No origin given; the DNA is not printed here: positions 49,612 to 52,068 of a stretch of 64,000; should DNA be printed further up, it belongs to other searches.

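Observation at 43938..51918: Type-IV-pilus-like operon with about ten divergent pilin-like genes, a platform protein and an A24 peptidase, but no assembly ATPase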

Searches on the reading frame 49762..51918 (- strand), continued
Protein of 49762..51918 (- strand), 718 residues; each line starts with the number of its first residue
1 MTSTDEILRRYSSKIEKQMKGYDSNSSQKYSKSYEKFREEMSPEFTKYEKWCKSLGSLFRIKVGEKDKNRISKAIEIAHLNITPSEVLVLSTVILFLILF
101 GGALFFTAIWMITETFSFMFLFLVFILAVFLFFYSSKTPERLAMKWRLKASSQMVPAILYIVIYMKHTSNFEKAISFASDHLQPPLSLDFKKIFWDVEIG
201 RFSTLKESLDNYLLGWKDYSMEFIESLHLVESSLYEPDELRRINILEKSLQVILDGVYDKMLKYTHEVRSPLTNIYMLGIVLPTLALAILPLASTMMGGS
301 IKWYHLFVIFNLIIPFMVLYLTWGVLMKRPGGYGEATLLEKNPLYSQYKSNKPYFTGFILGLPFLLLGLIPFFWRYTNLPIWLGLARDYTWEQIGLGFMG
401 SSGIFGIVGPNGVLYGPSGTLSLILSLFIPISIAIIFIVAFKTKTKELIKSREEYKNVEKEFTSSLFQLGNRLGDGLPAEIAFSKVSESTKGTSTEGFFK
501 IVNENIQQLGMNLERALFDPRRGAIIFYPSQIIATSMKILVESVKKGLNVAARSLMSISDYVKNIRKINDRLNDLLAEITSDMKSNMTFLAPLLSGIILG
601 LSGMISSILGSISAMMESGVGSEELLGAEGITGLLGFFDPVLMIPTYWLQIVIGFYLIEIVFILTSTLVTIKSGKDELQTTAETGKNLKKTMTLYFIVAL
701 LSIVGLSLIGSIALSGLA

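Call 30: search_protein_families(library=pfam, alignment_id=A1, max_evalue=0.1)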
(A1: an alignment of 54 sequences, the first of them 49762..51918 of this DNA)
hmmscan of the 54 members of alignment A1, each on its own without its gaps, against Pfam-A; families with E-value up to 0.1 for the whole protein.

A. member 1, window:49762-51918:- (718 aa): 0 families

B. families by the number of members that match (of 54 scanned): 30 families (the first 25 are shown)
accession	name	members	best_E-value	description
PF00482.28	T2SSF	26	3.2e-10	Type II secretion system (T2SS), protein F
PF20990.2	DUF2207_C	9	4.8e-05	Predicted membrane protein (DUF2207) C-terminal domain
PF09548.15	Spore_III_AB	5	1.3e-05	Stage III sporulation protein AB (spore_III_AB)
PF20572.3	DUF6781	2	0.0065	Family of unknown function (DUF6781)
PF04246.17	RseC_MucC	2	0.036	Positive regulator of sigma(E), RseC/MucC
PF08970.15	Sda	1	0.00066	Sporulation inhibitor A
PF22271.1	DUF6955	1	0.0036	Family of unknown function (DUF6955)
PF04145.20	Ctr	1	0.0049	Ctr copper transporter family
PF20237.3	DUF6594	1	0.0067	Family of unknown function (DUF6594)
PF03839.21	Sec62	1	0.0068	Translocation protein Sec62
PF17098.10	Wtap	1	0.012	WTAP/Mum2p family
PF03263.19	Cucumo_2B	1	0.013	Cucumovirus protein 2B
PF23818.1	Phage_tail_terminator_7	1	0.015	Bacteriophage Tail Tube Terminator Protein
PF08320.17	PIG-X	1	0.016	PIG-X / PBN1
PF09957.15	VapB_antitoxin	1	0.022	Bacterial antitoxin of type II TA system, VapB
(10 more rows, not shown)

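Call 31: search_solved_structures(query=A1, max_evalue=10, show_alignments=2)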
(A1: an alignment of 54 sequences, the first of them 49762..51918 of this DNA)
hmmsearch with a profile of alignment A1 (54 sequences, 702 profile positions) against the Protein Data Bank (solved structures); distinct sequences matched with E-value up to 10: 4.
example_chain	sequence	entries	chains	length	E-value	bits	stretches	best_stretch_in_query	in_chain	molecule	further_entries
2vmb_A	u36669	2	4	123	0.13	13.6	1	451-503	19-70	GENERAL SECRETION PATHWAY PROTEIN F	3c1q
2vma_A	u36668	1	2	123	0.13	13.6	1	451-503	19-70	GENERAL SECRETION PATHWAY PROTEIN F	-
2q6a_A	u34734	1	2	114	0.73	11.1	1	366-429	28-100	Potassium channel protein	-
3e83_A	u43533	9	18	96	0.98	10.7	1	366-429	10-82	Potassium channel protein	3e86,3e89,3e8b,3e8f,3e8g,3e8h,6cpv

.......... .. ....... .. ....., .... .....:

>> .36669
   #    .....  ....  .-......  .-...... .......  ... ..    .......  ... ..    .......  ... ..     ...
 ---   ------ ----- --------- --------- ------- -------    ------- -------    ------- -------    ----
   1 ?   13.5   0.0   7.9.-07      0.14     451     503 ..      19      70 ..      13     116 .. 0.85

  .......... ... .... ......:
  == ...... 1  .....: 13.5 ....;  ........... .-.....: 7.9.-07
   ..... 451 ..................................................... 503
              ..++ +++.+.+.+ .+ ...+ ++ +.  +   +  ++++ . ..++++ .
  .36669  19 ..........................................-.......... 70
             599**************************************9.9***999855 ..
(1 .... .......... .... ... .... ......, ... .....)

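Call 47: predict_structure(alignment_id=A1)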
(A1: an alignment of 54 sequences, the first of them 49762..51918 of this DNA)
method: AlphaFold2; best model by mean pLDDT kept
length: 718 residues; sequences in the alignment: 54
mean_pLDDT: 88.1   pTM: 0.85
mean pLDDT of the five models: 88.1, 85.7, 85.3, 85.3, 85.1
residues with pLDDT >= 90: 413; 70-90: 249; 50-70: 45; < 50: 11
segments of 3 or more residues with pLDDT < 50: 21-29
pLDDT, mean of each block of 10 residues (from residue 1): 75 75 45 64 72 92 93 89 94 96 91 85 91 93 88 90 90 92 87 89 93 91 96 95 95 93 91 92 90 86 91 92 89 61 75 91 97 89 87 86 84 81 96 97 91 90 95 96 96 94 96 94 90 87 91 91 88 90 94 95 88 79 60 74 90 96 94 88 96 98 92 78
secondary structure, 60 per line:
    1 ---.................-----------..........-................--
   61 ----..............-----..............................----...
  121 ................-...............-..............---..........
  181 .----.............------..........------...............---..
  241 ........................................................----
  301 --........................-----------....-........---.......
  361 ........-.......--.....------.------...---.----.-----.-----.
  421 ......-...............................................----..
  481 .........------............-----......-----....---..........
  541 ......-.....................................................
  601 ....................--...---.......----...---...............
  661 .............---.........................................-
elements in order (helices of 4 or more, strands of 3 or more residues): H4-20 H32-41 H43-58 H65-78 H84-113 H118-136 H138-152 H154-167 H171-181 H186-198 H205-214 H221-235 H239-296 H303-326 H338-341 H343-350 H354-368 H370-376 H379-383 H420-426 H428-474 H479-489 H496-507 H513-518 H524-527 H531-546 H548-620 H629-635 H646-673 H677-717

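Call 49: search_protein_families(library=pfam, proteins=[P0126, P0242, P0262, P0314], max_evalue=0.1)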
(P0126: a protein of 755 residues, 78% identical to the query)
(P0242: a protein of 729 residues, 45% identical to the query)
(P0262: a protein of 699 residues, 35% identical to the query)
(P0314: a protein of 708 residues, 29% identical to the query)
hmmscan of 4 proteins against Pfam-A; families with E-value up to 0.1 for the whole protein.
P0126 (755 aa): 6 families
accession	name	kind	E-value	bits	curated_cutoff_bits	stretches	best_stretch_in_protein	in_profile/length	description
PF00437.27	T2SSE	-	1.5e-15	57.2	24.9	1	410-594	100-268/370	Type II/IV secretion system protein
PF12299.13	DUF3627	-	0.022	15.3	20.9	0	98-140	47-89/93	Protein of unknown function (DUF3627)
PF00350.29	Dynamin_N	-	0.036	14.5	27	1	457-497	1-42/168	Dynamin family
PF01580.24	FtsK_SpoIIIE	-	0.036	13.9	24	1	455-480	40-65/221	FtsK/SpoIIIE family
PF13555.12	AAA_29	-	0.055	13.7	27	0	450-483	18-51/61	P-loop containing region of AAA domain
PF13191.12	AAA_16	-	0.089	13.7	32.6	0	452-555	21-120/167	AAA ATPase domain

P0242 (729 aa): 1 family
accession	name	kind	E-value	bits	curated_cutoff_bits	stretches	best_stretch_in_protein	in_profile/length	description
PF08320.17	PIG-X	-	0.016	15.5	23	1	41-115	136-210/211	PIG-X / PBN1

P0262 (699 aa): 0 families

P0314 (708 aa): 1 family
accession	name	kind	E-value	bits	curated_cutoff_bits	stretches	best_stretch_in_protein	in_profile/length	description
PF20990.2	DUF2207_C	-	0.01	16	33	0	238-322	108-193/247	Predicted membrane protein (DUF2207) C-terminal domain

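Call 50: fold_search(model_id=the predicted structure, library=pdb)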
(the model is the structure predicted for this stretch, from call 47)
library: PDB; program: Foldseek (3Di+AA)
matches with E <= 10: 253; with E <= 0.001: 0
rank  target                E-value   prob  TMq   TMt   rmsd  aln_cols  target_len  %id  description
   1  6jb3                  1.6e-01  0.15  0.11  0.12  36.8       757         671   12  Structure of SUR1 subunit bound with repaglinide (released 2019-05-22)
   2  6xr1                  3.5e-01  0.11  0.09  0.12  33.1       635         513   10  Computationally designed right-handed alpha/alpha single-chain toroid with 9 repeats (released 2021-07-14)
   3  7f47                  3.7e-01  0.14  0.09  0.08  27.2       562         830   11  Cryo-EM structure of Rhizobium etli MprF (released 2022-06-22)
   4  3jc8_Ca               4.6e-01  0.44  0.14  0.26  26.2       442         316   11  Architectural model of the type IVa pilus machine in a piliated state (released 2016-03-16)
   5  8f7n                  4.8e-01  0.30  0.14  0.24  33.7       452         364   13  Crystal structure of chemoreceptor McpZ ligand sensing domain (released 2023-07-05)
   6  7p5c_A                4.8e-01  0.11  0.08  0.13  37.6       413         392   13  Cryo-EM structure of human TTYH3 in Ca2+ and GDN (released 2021-08-11)
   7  8pm6                  5.2e-01  0.09  0.11  0.10  38.3       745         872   10  Human bile salt export pump (BSEP) in complex with inhibitor GBM in nanodiscs (released 2023-11-22)
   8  9g8j_A                6.0e-01  0.08  0.11  0.11  33.4       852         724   10  Structure of K+-dependent Na+-PPase from Thermotoga maritima in complex with zoledronate (released 2025-06-04)
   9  8qah_A                7.8e-01  0.09  0.09  0.13  32.5       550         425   11  X-ray crystal structure of a de novo designed single-chain parallel coiled-coil alpha-helical barrel with 8 inner heli (released 2024-07-03)
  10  7nmq                  8.4e-01  0.14  0.11  0.18  32.1       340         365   13  Bacillus cereus HblL1 toxin component (released 2021-04-07)
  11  5nbg_A                9.5e-01  1.00  0.13  0.73   2.9       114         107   16  Structure of the cytoplasmic domain I of OutF in the D. dadantii type II secretion system (released 2018-03-21)
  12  2vmb_B                9.5e-01  1.00  0.14  0.73   3.0       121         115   16  The three-dimensional structure of the cytoplasmic domains of EpsF from the Type 2 Secretion System of Vibrio cholerae (released 2009-02-10)
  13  5nbg_B                1.1e+00  1.00  0.13  0.74   2.9       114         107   16  Structure of the cytoplasmic domain I of OutF in the D. dadantii type II secretion system (released 2018-03-21)
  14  6bfi_A                1.2e+00  0.09  0.12  0.11  33.0       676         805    8  Vinculin homolog in a sponge (phylum Porifera) reveals vertebrate-like cell adhesions involved in early multicellular  (released 2018-06-13)
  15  9mvz_D                1.2e+00  0.04  0.08  0.07  54.5       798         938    9  Tripartite complex of MmpL5-S5-AcpM from Mycolicibacterium smegmatis (released 2025-07-30)
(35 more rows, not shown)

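Call 56: search_solved_structures(query=P0126, max_evalue=0.00001)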
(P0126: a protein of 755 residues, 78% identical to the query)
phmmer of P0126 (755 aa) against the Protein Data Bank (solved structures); distinct sequences matched with E-value up to 0.00001: 9.
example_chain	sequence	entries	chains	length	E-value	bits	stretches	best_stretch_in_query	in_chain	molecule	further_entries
2oap_1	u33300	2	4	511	2.5e-29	105.7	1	208-647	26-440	Type II secretion system protein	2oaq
8rkd_E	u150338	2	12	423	1.4e-23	86.7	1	288-584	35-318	Pilus assembly ATPase CpaF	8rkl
8rjf_A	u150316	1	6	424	1.4e-23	86.7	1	288-584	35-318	Pilus assembly ATPase CpaF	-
9e24_A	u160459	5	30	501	2.3e-23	86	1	288-584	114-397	CpaF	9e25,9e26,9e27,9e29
4ii7_A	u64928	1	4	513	1.8e-17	66.5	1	316-648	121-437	FlaI ATPase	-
4ihq_A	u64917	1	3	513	1.2e-16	63.7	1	316-648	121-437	FlaI ATPase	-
6bge_A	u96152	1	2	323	7.4e-09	38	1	387-584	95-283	VirB11-like protein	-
1g6o_A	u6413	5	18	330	7.8e-09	38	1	387-584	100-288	CAG-ALPHA | virB11 homolog | Cag-alfa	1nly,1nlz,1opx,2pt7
2gza_A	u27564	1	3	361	1.3e-07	34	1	450-580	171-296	Type IV secretion system protein VirB11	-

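Call 66: find_encoding_contigs(protein=P0368, flank=8000, max_places=2)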
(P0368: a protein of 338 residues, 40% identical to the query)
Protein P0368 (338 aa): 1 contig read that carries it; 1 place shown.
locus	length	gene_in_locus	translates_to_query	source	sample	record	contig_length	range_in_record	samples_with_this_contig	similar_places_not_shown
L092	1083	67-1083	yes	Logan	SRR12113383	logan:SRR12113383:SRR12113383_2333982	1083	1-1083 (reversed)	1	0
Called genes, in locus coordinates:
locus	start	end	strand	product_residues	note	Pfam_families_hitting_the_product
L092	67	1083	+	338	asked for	?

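Call 74: search_protein_families(library=pfam, proteins=[P0335, P0345, P0350, P0353, P0361, P0363, P0375, P0381, P0385, P0388], max_evalue=0.01)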
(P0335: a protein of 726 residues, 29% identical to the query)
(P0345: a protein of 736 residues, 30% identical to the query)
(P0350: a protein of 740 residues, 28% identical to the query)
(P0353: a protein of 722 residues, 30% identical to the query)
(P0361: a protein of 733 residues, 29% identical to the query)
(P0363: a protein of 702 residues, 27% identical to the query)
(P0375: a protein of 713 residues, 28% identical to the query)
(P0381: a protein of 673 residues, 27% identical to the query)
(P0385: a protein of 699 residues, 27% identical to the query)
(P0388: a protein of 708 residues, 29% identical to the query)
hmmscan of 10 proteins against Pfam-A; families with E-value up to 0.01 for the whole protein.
P0335 (726 aa): 1 family
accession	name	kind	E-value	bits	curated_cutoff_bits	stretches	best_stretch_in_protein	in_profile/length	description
PF00482.28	T2SSF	-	1.2e-07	32.1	25.2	1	458-587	2-121/125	Type II secretion system (T2SS), protein F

P0345 (736 aa): 1 family
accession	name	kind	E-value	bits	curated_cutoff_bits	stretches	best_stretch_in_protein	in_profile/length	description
PF00482.28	T2SSF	-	0.00047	20.6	25.2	1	479-608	2-121/125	Type II secretion system (T2SS), protein F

P0350 (740 aa): 0 families

P0353 (722 aa): 0 families

P0361 (733 aa): 1 family
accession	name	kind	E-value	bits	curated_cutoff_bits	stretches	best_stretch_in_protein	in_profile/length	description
PF00482.28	T2SSF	-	3.2e-05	24.3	25.2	1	150-281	4-125/125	Type II secretion system (T2SS), protein F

P0363 (702 aa): 2 families
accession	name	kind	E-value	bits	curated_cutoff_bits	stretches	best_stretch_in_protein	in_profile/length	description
PF09548.15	Spore_III_AB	-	1.3e-05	25.7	32.5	1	133-257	25-155/170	Stage III sporulation protein AB (spore_III_AB)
PF00482.28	T2SSF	-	3.8e-05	24.1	25.2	2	149-277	4-124/125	Type II secretion system (T2SS), protein F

P0375 (713 aa): 0 families

P0381 (673 aa): 1 family
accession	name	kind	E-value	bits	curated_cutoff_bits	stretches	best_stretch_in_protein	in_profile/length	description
PF00482.28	T2SSF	-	4.4e-07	30.4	25.2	2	137-266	4-125/125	Type II secretion system (T2SS), protein F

P0385 (699 aa): 1 family
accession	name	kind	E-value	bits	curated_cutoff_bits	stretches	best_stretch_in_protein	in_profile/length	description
PF20990.2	DUF2207_C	-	0.0078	16.4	33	1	209-306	91-189/247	Predicted membrane protein (DUF2207) C-terminal domain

P0388 (708 aa): 1 family
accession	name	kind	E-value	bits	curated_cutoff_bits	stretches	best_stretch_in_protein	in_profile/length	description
PF00482.28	T2SSF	-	7.6e-08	32.8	25.2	1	138-270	2-125/125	Type II secretion system (T2SS), protein F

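Call 76: find_encoding_contigs(protein=P0001, flank=10000, max_places=2)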
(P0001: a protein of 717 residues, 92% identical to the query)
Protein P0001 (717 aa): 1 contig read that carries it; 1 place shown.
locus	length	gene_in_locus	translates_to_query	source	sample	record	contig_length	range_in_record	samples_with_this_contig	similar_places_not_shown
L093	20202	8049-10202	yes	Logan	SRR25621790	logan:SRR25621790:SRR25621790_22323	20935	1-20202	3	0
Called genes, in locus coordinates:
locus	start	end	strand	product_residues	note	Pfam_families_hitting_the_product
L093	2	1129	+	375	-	?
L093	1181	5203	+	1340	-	PF05345:He_PIG (faint)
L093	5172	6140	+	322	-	PF20030:bpMoxR, PF07726:AAA_3, PF07728:AAA_5, PF17863:AAA_lid_2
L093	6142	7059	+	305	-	PF01882:DUF58, PF00092:VWA (weak)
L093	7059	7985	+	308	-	PF00092:VWA, PF13519:VWA_2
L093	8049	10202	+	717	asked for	-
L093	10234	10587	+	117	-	-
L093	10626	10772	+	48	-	-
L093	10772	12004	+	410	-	-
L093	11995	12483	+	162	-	-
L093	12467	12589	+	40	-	-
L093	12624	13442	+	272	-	-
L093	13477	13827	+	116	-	-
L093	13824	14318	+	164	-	-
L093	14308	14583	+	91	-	-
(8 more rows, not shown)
